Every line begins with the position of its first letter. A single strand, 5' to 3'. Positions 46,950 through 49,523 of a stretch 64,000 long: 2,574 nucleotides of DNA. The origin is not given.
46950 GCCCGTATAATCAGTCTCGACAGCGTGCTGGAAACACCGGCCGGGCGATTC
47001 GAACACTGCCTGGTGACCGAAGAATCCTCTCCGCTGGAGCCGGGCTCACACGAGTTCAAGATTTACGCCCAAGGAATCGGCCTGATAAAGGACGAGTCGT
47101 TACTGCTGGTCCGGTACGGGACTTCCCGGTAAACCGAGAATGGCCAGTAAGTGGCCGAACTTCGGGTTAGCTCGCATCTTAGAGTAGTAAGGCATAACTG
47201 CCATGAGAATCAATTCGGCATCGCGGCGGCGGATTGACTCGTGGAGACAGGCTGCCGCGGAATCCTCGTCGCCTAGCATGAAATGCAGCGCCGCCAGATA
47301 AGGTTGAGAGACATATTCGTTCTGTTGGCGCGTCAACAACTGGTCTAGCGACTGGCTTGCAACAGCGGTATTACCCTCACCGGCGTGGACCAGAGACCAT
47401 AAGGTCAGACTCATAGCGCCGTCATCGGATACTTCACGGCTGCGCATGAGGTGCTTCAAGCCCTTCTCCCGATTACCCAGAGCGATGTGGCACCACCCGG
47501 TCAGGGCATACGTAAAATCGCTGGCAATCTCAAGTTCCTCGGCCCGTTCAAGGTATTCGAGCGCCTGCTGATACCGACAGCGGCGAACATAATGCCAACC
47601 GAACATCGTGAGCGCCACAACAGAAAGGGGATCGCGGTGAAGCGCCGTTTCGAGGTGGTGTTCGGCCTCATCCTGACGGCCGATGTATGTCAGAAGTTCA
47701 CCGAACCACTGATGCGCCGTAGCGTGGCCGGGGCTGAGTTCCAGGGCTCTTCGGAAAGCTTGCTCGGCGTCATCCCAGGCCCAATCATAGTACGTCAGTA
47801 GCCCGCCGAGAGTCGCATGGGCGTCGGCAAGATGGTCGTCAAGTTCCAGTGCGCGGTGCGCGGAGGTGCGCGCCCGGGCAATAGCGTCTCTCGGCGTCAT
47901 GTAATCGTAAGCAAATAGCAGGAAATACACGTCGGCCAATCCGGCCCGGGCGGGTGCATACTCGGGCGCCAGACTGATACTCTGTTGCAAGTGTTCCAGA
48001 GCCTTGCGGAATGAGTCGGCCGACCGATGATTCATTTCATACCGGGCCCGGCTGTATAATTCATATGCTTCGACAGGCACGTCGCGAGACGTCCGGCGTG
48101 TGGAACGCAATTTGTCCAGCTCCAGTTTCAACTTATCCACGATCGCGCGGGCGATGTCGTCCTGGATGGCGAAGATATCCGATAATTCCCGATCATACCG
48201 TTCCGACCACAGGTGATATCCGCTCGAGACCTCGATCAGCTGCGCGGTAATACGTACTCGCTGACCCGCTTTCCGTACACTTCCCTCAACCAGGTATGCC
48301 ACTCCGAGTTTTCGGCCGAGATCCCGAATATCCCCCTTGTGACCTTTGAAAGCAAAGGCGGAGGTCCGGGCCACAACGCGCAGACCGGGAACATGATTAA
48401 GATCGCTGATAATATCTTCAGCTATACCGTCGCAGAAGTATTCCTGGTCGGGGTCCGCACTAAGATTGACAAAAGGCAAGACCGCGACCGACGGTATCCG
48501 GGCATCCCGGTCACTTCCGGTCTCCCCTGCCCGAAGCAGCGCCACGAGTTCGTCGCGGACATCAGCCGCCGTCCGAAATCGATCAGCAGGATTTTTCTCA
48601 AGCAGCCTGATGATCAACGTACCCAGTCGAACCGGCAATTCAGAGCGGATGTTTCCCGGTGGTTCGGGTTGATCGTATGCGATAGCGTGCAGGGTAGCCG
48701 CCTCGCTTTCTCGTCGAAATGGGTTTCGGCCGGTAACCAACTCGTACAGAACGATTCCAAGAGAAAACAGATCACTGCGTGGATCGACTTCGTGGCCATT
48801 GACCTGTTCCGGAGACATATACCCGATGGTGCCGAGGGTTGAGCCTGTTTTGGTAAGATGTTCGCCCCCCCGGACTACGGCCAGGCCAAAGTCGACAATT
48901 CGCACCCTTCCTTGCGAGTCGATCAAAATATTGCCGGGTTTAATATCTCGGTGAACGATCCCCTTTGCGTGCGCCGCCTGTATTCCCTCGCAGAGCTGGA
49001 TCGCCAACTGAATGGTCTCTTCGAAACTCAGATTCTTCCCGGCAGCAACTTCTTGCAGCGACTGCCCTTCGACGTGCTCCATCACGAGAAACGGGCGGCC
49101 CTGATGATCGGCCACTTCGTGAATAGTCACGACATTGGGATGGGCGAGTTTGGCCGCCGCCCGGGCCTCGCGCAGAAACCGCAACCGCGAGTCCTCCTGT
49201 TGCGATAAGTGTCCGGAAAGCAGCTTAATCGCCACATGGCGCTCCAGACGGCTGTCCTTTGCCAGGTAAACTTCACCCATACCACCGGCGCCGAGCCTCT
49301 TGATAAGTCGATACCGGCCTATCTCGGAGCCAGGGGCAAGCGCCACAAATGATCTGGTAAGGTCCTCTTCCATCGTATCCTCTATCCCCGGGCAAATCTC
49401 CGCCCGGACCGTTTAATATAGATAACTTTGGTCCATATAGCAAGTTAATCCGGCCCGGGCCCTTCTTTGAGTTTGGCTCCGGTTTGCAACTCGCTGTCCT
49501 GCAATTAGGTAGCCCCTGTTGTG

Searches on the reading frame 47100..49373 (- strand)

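Call 47: search_protein_families(library=pfam, proteins=[window:47100-49373:-], max_evalue=0.00001)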
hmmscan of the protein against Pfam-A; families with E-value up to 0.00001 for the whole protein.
window:47100-49373:- (757 aa): 11 families
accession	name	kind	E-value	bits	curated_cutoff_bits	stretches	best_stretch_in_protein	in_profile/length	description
PF00069.31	Pkinase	-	1.1e-52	179.5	31.7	1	21-267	1-253/263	Protein kinase domain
PF07714.23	PK_Tyr_Ser-Thr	-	6.8e-39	134.2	23.1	1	23-266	3-249/258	Protein tyrosine and serine/threonine kinase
PF07719.23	TPR_2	-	7.3e-16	57.4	27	0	592-614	8-30/34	Tetratricopeptide repeat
PF14559.12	TPR_19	-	1.3e-12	48.3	25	0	533-583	7-57/68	Tetratricopeptide repeat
PF00515.34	TPR_1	-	2.9e-12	46.3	27.8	0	533-549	17-33/34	Tetratricopeptide repeat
PF03109.22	ABC1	-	1.7e-09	37.7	22.9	1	62-165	106-214/244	ABC1 atypical kinase-like domain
PF01636.29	APH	-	2e-09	38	23.2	0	134-167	165-199/239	Phosphotransferase enzyme family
PF23914.1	TPR_CcmH_CycH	-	4.3e-08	33.6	42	1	534-614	67-150/158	Cytochrome c-type biogenesis protein H TPR domain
PF13431.12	TPR_17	-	4.3e-07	30.1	24.4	0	539-571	1-33/34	Tetratricopeptide repeat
PF13424.12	TPR_12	-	2.2e-06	28.2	30.1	0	581-613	41-73/77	Tetratricopeptide repeat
PF13181.12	TPR_8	-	3.9e-06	27.1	25.7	0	535-549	19-33/34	Tetratricopeptide repeat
